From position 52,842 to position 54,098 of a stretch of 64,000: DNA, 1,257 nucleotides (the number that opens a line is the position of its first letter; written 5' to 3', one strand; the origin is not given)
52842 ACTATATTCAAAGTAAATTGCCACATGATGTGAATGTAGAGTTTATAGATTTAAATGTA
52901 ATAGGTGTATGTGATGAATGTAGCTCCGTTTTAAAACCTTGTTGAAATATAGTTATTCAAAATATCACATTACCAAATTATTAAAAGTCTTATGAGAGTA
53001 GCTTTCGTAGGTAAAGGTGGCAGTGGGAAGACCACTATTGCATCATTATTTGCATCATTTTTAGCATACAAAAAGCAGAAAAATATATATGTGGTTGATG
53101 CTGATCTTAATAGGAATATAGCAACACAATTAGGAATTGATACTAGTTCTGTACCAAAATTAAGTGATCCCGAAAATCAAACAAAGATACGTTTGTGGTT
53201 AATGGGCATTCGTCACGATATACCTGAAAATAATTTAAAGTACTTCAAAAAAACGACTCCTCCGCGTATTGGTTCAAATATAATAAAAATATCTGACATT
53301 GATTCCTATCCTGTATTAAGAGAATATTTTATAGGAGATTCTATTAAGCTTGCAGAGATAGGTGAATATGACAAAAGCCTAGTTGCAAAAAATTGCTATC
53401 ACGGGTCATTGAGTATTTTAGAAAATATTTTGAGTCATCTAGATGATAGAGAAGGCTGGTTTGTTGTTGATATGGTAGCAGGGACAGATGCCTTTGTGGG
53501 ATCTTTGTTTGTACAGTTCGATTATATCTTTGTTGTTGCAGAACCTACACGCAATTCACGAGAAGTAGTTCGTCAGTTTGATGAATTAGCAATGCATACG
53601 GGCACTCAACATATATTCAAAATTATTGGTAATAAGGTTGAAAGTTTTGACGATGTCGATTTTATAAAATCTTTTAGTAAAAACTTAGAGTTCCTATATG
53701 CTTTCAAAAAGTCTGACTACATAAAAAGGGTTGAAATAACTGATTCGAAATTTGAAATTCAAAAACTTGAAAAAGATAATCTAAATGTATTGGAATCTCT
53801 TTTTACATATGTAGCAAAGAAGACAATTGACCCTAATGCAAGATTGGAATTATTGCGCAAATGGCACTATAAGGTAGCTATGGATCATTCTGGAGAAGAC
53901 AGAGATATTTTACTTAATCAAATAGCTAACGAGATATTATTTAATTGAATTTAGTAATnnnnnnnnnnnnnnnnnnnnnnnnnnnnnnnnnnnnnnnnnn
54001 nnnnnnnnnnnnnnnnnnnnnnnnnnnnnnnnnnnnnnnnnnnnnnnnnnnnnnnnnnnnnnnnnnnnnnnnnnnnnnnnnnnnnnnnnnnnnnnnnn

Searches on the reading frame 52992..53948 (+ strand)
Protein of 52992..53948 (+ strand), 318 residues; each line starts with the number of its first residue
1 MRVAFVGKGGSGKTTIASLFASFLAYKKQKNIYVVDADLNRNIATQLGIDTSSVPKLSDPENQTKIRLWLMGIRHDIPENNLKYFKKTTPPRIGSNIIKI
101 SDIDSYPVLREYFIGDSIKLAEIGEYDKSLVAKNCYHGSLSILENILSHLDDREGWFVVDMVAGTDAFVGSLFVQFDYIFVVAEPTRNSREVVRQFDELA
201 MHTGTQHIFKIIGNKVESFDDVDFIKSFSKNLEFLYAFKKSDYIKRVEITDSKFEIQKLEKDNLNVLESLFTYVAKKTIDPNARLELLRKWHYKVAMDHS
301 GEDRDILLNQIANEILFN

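Call 3: search_protein_families(library=pfam, proteins=[window:52992-53948:+], max_evalue=0.1)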
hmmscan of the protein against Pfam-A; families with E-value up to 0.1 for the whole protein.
window:52992-53948:+ (318 aa): 9 families
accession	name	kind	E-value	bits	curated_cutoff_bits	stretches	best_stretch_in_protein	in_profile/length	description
PF13614.12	AAA_31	-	1.1e-07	32.3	27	1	8-54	10-55/177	AAA domain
PF01656.29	CbiA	-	5.9e-07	29.9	25.4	1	7-189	6-86/125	CobQ/CobB/MinD/ParA nucleotide binding domain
PF10609.15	ParA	-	0.0002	21.3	27.1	1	6-54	10-58/246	NUBPL iron-transfer P-loop NTPase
PF02374.21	ArsA_ATPase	-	0.00031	20.5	24.3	1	3-62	4-61/305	Anion-transporting ATPase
PF00448.28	SRP54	-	0.0022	18.1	22.7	1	3-46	4-47/196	SRP54-type protein, GTPase domain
PF00005.33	ABC_tran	-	0.0025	18.9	25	1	2-62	13-72/137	ABC transporter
PF06414.18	Zeta_toxin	-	0.004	17.1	22.3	1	6-42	22-56/199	Zeta toxin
PF01583.26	APS_kinase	-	0.012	16.1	21.1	1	3-49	5-51/152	Adenylylsulphate kinase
PF00735.24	Septin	-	0.038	13.7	26.2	0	221-271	131-181/280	Septin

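Call 4: search_protein_families(library=ncbifam, proteins=[window:52992-53948:+], max_evalue=0.1)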
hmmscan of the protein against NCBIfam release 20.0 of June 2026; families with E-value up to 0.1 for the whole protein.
window:52992-53948:+ (318 aa): 33 families (the best 25 are shown)
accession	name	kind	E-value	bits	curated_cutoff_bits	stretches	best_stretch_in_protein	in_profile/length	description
TIGR01969.1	minD_arch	subfamily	4.7e-05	22.7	201.75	1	6-52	7-53/251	cell division ATPase MinD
NF041283.1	PrgP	equivalog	7.8e-05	22.1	400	0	8-47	11-50/297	ParA superfamily DNA segregation protein PrgP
NF041546.1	ParA_partition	equivalog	0.00021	20.9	180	1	7-39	7-38/203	ParA family partition ATPase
TIGR03371.1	cellulose_yhjQ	equivalog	0.00037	20.1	157.85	1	8-53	10-54/246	cellulose biosynthesis protein BcsQ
NF047398.1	AAA_KGGVGR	domain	0.00074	19.9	90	1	4-39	6-41/190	KGGVGR-motif variant AAA ATPase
TIGR01968.1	minD_bact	equivalog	0.00096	18.6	212.9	1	6-51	8-53/261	septum site-determining protein MinD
NF041136.1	MrpORP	equivalog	0.0013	18.1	450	1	6-54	12-60/365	iron-sulfur cluster carrier protein MrpORP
TIGR00959.1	ffh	equivalog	0.0017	17.3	473.2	1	3-45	102-144/428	signal recognition particle protein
TIGR01287.1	nifH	equivalog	0.0019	17.6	394.35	1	2-41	2-40/275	nitrogenase iron protein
NF009701.0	PRK13230.1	subfamily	0.0025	16.9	350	1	2-48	3-48/291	nitrogenase reductase-like protein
TIGR00345.1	GET3_arsA_TRC40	subfamily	0.0031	17.1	135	1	5-45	2-41/299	TRC40/GET3/ArsA family transport-energizing ATPase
TIGR02203.1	MsbA_lipidA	equivalog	0.0031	16.1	602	1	2-39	361-397/572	lipid A export permease/ATP-binding protein MsbA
TIGR04291.1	arsen_driv_ArsA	equivalog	0.0039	16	650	1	5-44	8-46/565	arsenical pump-driving ATPase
TIGR04520.1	ECF_ATPase_1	equivalog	0.007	15.8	315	1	3-47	31-75/269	energy-coupling factor transporter ATPase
NF008381.0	PRK11176.1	equivalog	0.0078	14.6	867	1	3-39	372-407/582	lipid A ABC transporter ATP-binding protein/permease MsbA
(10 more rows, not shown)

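Call 27: search_solved_structures(query=window:52992-53945:+, max_evalue=1, show_alignments=2)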
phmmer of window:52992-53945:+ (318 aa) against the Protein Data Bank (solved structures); distinct sequences matched with E-value up to 1: 24.
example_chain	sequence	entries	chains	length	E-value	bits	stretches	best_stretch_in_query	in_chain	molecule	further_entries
3kje_A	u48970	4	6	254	3.3e-09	39.7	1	1-227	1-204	CO dehydrogenase/acetyl-CoA synthase complex, accessory protein CooC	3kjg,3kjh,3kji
9nbl_A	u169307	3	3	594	0.0015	21.1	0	4-52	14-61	Arsenite transporter ATPase-like protein,arsA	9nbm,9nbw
9nbo_A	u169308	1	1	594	0.019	17.5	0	4-52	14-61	Arsenite transporter ATPase-like protein,arsA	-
5dgx_A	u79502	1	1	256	0.069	15.7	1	2-28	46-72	Lipid A export ATP-binding/permease protein MsbA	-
1g3q_A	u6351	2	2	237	0.097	15.2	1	6-54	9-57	CELL DIVISION INHIBITOR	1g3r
4v03_A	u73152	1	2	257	0.1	15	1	5-54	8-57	SITE-DETERMINING PROTEIN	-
3kb1_A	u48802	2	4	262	0.21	14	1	5-55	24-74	Nucleotide-binding protein | Iron-sulfur cluster carrier protein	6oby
1f48_A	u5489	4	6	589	0.23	13.9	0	4-44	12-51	ARSENITE-TRANSLOCATING ATPASE | ARSENICAL PUMP-DRIVING ATPASE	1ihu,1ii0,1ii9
1ion_A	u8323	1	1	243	0.25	13.8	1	6-54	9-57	PROBABLE CELL DIVISION INHIBITOR MIND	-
4c7o_A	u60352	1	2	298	0.29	13.6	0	4-45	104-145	SIGNAL RECOGNITION PARTICLE PROTEIN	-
7o9g_A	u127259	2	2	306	0.31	13.5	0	4-45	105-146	Signal recognition particle protein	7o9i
7tzk_A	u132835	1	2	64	0.33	13.4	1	130-171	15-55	Epidermal growth factor receptor kinase substrate 8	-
8oie_D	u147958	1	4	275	0.34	13.4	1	2-39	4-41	Nitrogenase iron protein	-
6c2u_A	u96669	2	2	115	0.47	12.9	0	3-45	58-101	phosphate-loop protein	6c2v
5gaf_i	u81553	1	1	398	0.53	12.7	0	4-45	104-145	Signal recognition particle protein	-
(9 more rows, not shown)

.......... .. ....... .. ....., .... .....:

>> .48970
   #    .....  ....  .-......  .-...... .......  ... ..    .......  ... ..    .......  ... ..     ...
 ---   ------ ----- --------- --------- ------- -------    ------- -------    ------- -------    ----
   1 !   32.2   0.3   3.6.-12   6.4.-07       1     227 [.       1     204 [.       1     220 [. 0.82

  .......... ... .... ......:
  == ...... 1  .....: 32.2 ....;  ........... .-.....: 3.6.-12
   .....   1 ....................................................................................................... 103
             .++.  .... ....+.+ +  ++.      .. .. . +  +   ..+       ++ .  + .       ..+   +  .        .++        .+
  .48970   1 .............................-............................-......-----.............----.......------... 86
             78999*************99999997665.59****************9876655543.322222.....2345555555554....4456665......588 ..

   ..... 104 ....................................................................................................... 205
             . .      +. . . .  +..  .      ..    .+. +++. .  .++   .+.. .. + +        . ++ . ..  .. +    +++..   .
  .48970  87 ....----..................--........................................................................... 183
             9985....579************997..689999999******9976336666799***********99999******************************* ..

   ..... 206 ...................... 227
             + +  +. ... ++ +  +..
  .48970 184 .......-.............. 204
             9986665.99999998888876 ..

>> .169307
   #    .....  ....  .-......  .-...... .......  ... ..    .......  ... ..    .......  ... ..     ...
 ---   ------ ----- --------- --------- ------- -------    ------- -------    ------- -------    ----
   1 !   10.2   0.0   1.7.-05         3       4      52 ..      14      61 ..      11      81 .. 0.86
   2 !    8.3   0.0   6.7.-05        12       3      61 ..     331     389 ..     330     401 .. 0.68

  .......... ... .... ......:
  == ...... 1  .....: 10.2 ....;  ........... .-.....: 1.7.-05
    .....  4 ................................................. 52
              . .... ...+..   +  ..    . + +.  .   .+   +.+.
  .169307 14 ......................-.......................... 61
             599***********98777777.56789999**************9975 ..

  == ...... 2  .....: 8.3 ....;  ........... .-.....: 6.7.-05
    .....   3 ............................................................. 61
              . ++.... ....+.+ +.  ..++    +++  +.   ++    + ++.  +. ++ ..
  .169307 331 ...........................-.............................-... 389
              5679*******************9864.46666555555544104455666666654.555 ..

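Call 53: find_homologous_proteins(query=A2, max_evalue=1e-10)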
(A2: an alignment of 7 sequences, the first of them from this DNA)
Query A2 (7 sequences) (318 aa, profile of the alignment): 1194 proteins with E <= 1e-10 among 8000 candidates; the best 120 are listed.
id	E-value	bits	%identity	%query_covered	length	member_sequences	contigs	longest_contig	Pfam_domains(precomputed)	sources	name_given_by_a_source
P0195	9.2e-130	450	38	92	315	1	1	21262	PF01656.30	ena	-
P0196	2.7e-129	449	95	100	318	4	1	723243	PF01656.30,PF13614.13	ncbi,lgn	-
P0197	1.6e-117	410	64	100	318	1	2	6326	PF01656.30,PF13614.13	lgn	-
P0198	6.8e-113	395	71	100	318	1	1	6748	PF01656.30,PF13614.13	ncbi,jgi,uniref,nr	ncbi:hypothetical protein D6810_00365 [Candidatus Dojkabacteria bacterium]|uniref:CobQ/CobB/MinD/Par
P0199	1.9e-110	387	42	92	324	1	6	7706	PF01656.30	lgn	-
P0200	8.4e-110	385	40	94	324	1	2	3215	PF01656.30,PF13614.13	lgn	-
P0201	2.4e-109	383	41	92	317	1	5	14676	PF01656.30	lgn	-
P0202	9.5e-109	381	41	92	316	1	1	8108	PF01656.30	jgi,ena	-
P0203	1.1e-108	381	62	100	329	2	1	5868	PF13614.13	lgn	-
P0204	1.4e-108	381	39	98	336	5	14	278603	PF10609.16,PF01656.30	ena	-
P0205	1.6e-108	381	41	92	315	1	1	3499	PF01656.30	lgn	-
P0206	2.0e-108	380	41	92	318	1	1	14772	PF01656.30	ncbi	-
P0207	2.6e-108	380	41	92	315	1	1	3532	PF01656.30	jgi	jgi:CO dehydrogenase maturation factor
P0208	3.8e-108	379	40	94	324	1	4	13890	PF01656.30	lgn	-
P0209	1.5e-107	377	39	100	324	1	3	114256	PF01656.30,PF13614.13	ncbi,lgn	-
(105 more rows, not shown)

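Call 54: find_related_loci(query=A2, collection=genome_contigs, flank=6000)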
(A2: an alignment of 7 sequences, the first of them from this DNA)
Query A2 (318 aa) in genome_contigs; peptide patterns used: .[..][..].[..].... (x = any residue, [..] = any of these).
600 stretches matched a pattern (row limit reached: there are more); 586 encode a relative of the query (tblastn E <= 1e-3); the best 80 are kept; 80 distinct loci.
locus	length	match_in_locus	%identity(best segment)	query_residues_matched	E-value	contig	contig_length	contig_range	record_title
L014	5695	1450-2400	71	1-317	1e-158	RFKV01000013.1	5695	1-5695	MAG: Candidatus Dojkabacteria bacterium isolate J137 k99_123706, whole genome shotgun sequence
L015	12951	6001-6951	40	1-317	6e-65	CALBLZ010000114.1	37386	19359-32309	MAG TPA_asm: uncultured Candidatus Berkelbacteria bacterium isolate SRR5576005_bin.117_CONCOCT_v1.1_MAG genome assembly,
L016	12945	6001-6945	39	1-318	4e-64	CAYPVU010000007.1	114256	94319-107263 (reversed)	MAG TPA_asm: uncultured Candidatus Saccharibacteria bacterium isolate binchicken_co23_219 genome assembly, contig: k141_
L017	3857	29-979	37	1-318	1e-59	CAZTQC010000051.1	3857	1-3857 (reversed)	MAG TPA_asm: uncultured Candidatus Saccharibacteria bacterium isolate binchicken_co59_837 genome assembly, contig: NODE_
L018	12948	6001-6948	39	1-317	2e-59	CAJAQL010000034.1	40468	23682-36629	MAG: uncultured Parcubacteria group bacterium isolate B-4_bin-014 genome assembly, contig: bin-014:34/38, whole genome s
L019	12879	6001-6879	40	1-294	6e-59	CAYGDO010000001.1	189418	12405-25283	MAG TPA_asm: uncultured Candidatus Saccharibacteria bacterium isolate ERP113451_co1_61 genome assembly, contig: NODE_22_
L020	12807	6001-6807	40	1-270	3e-57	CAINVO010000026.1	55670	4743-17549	uncultured bacterium isolate C24_bin-2235 genome assembly, contig: bin-2235:26/45, whole genome shotgun sequence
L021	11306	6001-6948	37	1-317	1e-56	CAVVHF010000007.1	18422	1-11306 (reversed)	MAG: uncultured bacterium isolate MFD01112.bin.1.8 genome assembly, contig: contig_112777, whole genome shotgun sequence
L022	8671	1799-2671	38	1-294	4e-56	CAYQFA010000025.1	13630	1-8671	MAG TPA_asm: uncultured Candidatus Saccharibacteria bacterium isolate binchicken_co3_503 genome assembly, contig: NODE_1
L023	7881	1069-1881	38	1-270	2e-53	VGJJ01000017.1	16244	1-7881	MAG: Candidatus Iainarchaeum archaeon isolate M_DeepCast_50m_m2_156 M_DeepCast_50m_m2_156_Ga0194121_10006122, whole geno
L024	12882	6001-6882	36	1-295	3e-53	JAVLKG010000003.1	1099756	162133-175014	MAG: Candidatus Melainabacteria bacterium 17Bon1m isolate 17Bon1-MAG2 NODE_7+_length_1099756_cov_34.919, whole genome sh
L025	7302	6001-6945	36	1-317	2e-50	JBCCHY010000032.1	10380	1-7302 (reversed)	MAG: Patescibacteria group bacterium isolate P01_B01_bin.78 k141_1241669_length_10380_cov_9.0000, whole genome shotgun s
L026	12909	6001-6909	37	1-304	2e-50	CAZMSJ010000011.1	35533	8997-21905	MAG TPA_asm: uncultured Gammaproteobacteria bacterium isolate SRP298887_co1_344 genome assembly, contig: NODE_914_length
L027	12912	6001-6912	37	1-313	2e-49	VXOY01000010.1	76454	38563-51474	MAG: Candidatus Spechtbacteria bacterium SB0662_bin_43 NODE_332_length_76454_cov_52.798047, whole genome shotgun sequenc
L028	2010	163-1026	35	1-292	6e-50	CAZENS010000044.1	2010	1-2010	MAG TPA_asm: uncultured Candidatus Saccharibacteria bacterium isolate SRP274231_co1_10 genome assembly, contig: NODE_683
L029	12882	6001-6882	36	1-295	7e-49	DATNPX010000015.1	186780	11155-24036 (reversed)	MAG TPA_asm: Oculatellaceae cyanobacterium isolate SMAG_U16492 k141_277387, whole genome shotgun sequence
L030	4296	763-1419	43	1-225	8e-49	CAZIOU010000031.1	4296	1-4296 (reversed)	MAG TPA_asm: uncultured Gammaproteobacteria bacterium isolate SRP286056_co1_85 genome assembly, contig: NODE_31412_lengt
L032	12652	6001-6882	35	1-297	2e-48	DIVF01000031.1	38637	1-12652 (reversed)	MAG TPA_asm: Micavibrio sp. UBA6139 UBA6139_contig_21736, whole genome shotgun sequence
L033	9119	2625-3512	35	1-297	2e-48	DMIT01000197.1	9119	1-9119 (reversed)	MAG TPA_asm: Rhodospirillaceae bacterium isolate UBA8720 contig_109194, whole genome shotgun sequence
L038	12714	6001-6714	40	1-240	8e-47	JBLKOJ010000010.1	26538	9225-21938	MAG: Candidatus Woesearchaeota archaeon isolate MAG.40.165 NODE_5403_length_26538_cov_29.074185, whole genome shotgun se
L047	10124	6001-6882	35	1-295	6e-45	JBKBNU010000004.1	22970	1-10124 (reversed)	MAG: Micavibrio sp. isolate 21H_026.bin.43 NODE_1940_length_22970_cov_30.720557, whole genome shotgun sequence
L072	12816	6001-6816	35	1-274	1e-43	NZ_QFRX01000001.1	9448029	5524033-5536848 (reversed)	Streptomyces sp. Act143 Scaffold_1, whole genome shotgun sequence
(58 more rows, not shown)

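Call 58: search_protein_families(library=pfam, proteins=[L029:4790-5998:+, L029:7002-8540:+, L029:8527-9882:+, L029:9899-11164:+, L029:11133-11633:+, L032:3653-4804:+, L027:9682-10905:+, L032:9780-10223:+], max_evalue=0.001)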
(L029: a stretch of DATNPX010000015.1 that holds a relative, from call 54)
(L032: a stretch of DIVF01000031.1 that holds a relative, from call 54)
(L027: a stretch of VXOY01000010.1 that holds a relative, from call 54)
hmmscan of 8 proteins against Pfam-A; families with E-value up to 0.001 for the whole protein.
L029:4790-5998:+ (402 aa): 1 family
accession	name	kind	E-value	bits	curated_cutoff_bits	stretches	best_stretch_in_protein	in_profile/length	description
PF00266.25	Aminotran_5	-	1.4e-70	238.6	21.5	1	23-383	1-370/371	Aminotransferase class-V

L029:7002-8540:+ (512 aa): 2 families
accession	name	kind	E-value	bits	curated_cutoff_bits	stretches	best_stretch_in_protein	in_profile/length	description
PF02784.22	Orn_Arg_deC_N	-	6.1e-23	81.9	23.4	1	65-286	4-224/247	Pyridoxal-dependent decarboxylase, pyridoxal binding domain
PF00278.28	Orn_DAP_Arg_deC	-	3.3e-05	24.5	23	1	363-459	5-94/95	Pyridoxal-dependent decarboxylase, C-terminal sheet domain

L029:8527-9882:+ (451 aa): 2 families
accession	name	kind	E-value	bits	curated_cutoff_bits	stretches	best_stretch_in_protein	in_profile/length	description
PF00291.31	PALP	-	5.5e-47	161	35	1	6-296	1-295/295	Pyridoxal-phosphate dependent enzyme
PF00581.25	Rhodanese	-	7.6e-09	36.4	22.2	1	339-429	3-101/102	Rhodanese-like domain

L029:9899-11164:+ (421 aa): 2 families
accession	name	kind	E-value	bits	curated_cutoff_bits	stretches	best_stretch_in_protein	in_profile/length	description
PF03092.22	BT1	-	8.9e-18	64.7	22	1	19-366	1-380/432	BT1 family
PF07690.21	MFS_1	-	3.6e-15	56.2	33.4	2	42-305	29-291/347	Major Facilitator Superfamily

L029:11133-11633:+ (166 aa): 1 family
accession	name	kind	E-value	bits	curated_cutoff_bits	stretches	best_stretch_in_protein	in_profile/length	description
PF03203.19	MerC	-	4e-13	50.3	27.6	1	27-132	3-106/108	MerC mercury resistance protein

L032:3653-4804:+ (383 aa): 1 family
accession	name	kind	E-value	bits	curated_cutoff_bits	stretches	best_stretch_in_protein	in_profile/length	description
PF13801.11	Metal_resist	-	0.00014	22.5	29.2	1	285-358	4-73/125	Heavy-metal resistance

L027:9682-10905:+ (407 aa): 4 families
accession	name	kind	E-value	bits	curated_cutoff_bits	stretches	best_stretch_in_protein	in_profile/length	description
PF00266.25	Aminotran_5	-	5.1e-106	355.2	21.5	1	22-398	1-371/371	Aminotransferase class-V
PF00155.27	Aminotran_1_2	-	3.3e-05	23.7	19.7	1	66-398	44-357/361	Aminotransferase class I and II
PF01041.23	DegT_DnrJ_EryC1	-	0.00034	20.4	19.8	1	150-231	96-177/360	DegT/DnrJ/EryC1/StrS aminotransferase family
PF01053.26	Cys_Met_Meta_PP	-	0.00095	18.3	27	0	149-234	120-204/381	Cys/Met metabolism PLP-dependent enzyme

L032:9780-10223:+ (147 aa): 1 family
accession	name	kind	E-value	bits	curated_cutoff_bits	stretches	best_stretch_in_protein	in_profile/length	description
PF01475.25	FUR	-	8.6e-12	45.7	23.1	1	13-128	2-120/121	Ferric uptake regulator family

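Call 60: search_protein_families(library=ncbifam, proteins=[L029:7002-8540:+, L029:4790-5998:+, L029:8527-9882:+, L029:5995-7005:+, L029:9899-11164:+], max_evalue=0.00001)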
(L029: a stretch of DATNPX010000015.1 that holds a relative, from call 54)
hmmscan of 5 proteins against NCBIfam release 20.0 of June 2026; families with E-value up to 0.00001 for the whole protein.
L029:7002-8540:+ (512 aa): 6 families
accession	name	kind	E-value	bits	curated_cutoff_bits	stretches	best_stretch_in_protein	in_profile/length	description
TIGR01048.1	lysA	equivalog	2.8e-39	134.8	297.9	2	47-283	17-258/417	diaminopimelate decarboxylase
TIGR03099.1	dCO2ase_PEP1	hypoth_equivalog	1e-22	80.8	478.45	1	84-275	51-245/398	pyridoxal-dependent decarboxylase, exosortase A system-associated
NF006515.0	PRK08961.1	equivalog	4.7e-12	44.7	802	0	353-474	735-852/861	bifunctional aspartate kinase/diaminopimelate decarboxylase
NF052544.1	OrLyDeCDokD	equivalog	6.5e-11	41.5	700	1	51-286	38-277/461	ornithine/lysine decarboxylase DokD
NF003763.0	PRK05354.1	equivalog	2.1e-07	29.9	369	1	97-275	116-303/636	biosynthetic arginine decarboxylase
TIGR01273.1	speA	equivalog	4.6e-06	25.4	624.1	1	85-273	93-293/624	arginine decarboxylase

L029:4790-5998:+ (402 aa): 16 families
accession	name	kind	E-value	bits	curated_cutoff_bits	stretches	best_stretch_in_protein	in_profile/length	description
TIGR03235.1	DNA_S_dndA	equivalog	1.1e-111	373.6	480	1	24-371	1-352/353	cysteine desulfurase DndA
NF010611.0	PRK14012.1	equivalog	2.3e-106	356.1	548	1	20-397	4-384/406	IscS subfamily cysteine desulfurase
TIGR02006.1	IscS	equivalog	7e-102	341.4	643.2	1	21-397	3-380/402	IscS subfamily cysteine desulfurase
TIGR03402.1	FeS_nifS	equivalog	2.3e-94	316.3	530.75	1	23-398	1-376/379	cysteine desulfurase NifS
NF002806.0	PRK02948.1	subfamily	2.8e-79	266.9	304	1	23-388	2-368/381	IscS subfamily cysteine desulfurase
TIGR03403.1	nifS_epsilon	equivalog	2.3e-76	257.1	587.7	1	23-397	1-378/382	NifS family cysteine desulfurase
TIGR01979.1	sufS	subfamily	1.5e-44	152.5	475.1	1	20-252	17-249/403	SufS family cysteine desulfurase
TIGR01977.1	am_tr_V_EF2568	hypoth_equivalog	8.8e-44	150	377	1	23-386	1-371/376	cysteine desulfurase family protein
NF041166.1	f2_encap_cargo1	exception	7.8e-36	124.4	800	1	21-251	245-475/623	family 2A encapsulin nanocompartment cargo protein cysteine desulfurase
NF040779.1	Sec_lyase_SclA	exception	5.6e-34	117.7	525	1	23-387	1-372/378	selenocysteine lyase SclA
NF008126.0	PRK10874.1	equivalog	2.5e-31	109.2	607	1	17-251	15-249/401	cysteine desulfurase CsdA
NF006791.0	PRK09295.1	equivalog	3e-31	108.9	661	1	22-252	24-254/406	cysteine desulfurase SufS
TIGR03392.1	FeS_syn_CsdA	equivalog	5.2e-30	104.9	493.6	1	17-252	12-247/398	cysteine desulfurase CsdA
TIGR01976.1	am_tr_V_VC1184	hypoth_equivalog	1.7e-22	80.3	352.35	1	20-247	17-242/401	cysteine desulfurase-like protein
TIGR04343.1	egtE_PLP_lyase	equivalog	4.3e-18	65.3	400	1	61-252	49-231/370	ergothioneine biosynthesis PLP-dependent enzyme EgtE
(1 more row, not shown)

L029:8527-9882:+ (451 aa): 18 families
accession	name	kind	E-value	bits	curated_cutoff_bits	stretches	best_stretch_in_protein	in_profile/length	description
TIGR01138.1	cysM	equivalog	2.6e-46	158.5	394.2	1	6-302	2-285/290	cysteine synthase B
TIGR01136.1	cysKM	subfamily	1.8e-44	152.3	344.15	1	6-302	1-294/299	cysteine synthase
NF008735.0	PRK11761.1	equivalog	1.4e-42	146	413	1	3-302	3-289/296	cysteine synthase CysM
TIGR03945.1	PLP_SbnA_fam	equivalog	8.9e-42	143.2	349.95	1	6-305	1-298/304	2,3-diaminopropionate biosynthesis protein SbnA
NF007989.0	PRK10717.1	equivalog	5e-37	127.7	387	1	2-302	4-313/334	cysteine synthase A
TIGR01137.1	cysta_beta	equivalog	1.4e-36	126.2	510.25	1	3-303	2-307/457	cystathionine beta-synthase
TIGR01139.1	cysK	equivalog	1.9e-35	122.6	350.95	1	6-302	1-293/298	cysteine synthase A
NF053679.1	CysteaSynCapA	equivalog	4.1e-29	101.4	600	1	2-210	6-210/329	cysteate synthase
NF005035.0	PRK06450.1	equivalog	2.1e-08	33.4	301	1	25-133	62-167/338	threonine synthase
NF006444.0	PRK08762.1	equivalog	1.7e-07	30.2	449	1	347-439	27-119/387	molybdopterin-synthase adenylyltransferase MoeB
TIGR00260.1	thrC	equivalog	4.1e-07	29.5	167.1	0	13-88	23-99/340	threonine synthase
NF005902.0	PRK07878.1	equivalog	1.1e-06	27.8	647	1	330-429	283-383/392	adenylyltransferase/sulfurtransferase MoeZ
NF052478.1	CystDsulMYC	equivalog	1.3e-06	28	600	0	18-153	27-152/354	L-cysteine desulfhydrase Cds1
NF045521.1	rhoda_near_glyco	subfamily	1.8e-06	27.8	145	1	347-440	29-121/144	rhodanese homology domain-containing protein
NF045641.2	BHydaspDhtseBhcB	equivalog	2.6e-06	26.8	550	0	4-192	12-186/312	beta-hydroxyaspartate dehydratase BhcB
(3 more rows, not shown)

L029:5995-7005:+ (336 aa): 1 family
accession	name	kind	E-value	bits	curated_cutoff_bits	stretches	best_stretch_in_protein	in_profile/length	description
TIGR01968.1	minD_bact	equivalog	9.5e-06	25.1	212.9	0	8-52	8-52/261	septum site-determining protein MinD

L029:9899-11164:+ (421 aa): 1 family
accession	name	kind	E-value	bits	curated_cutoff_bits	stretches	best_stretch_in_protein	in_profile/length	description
TIGR00788.1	fbt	subfamily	9e-16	57.8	216.4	1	12-367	30-414/468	folate/biopterin family MFS transporter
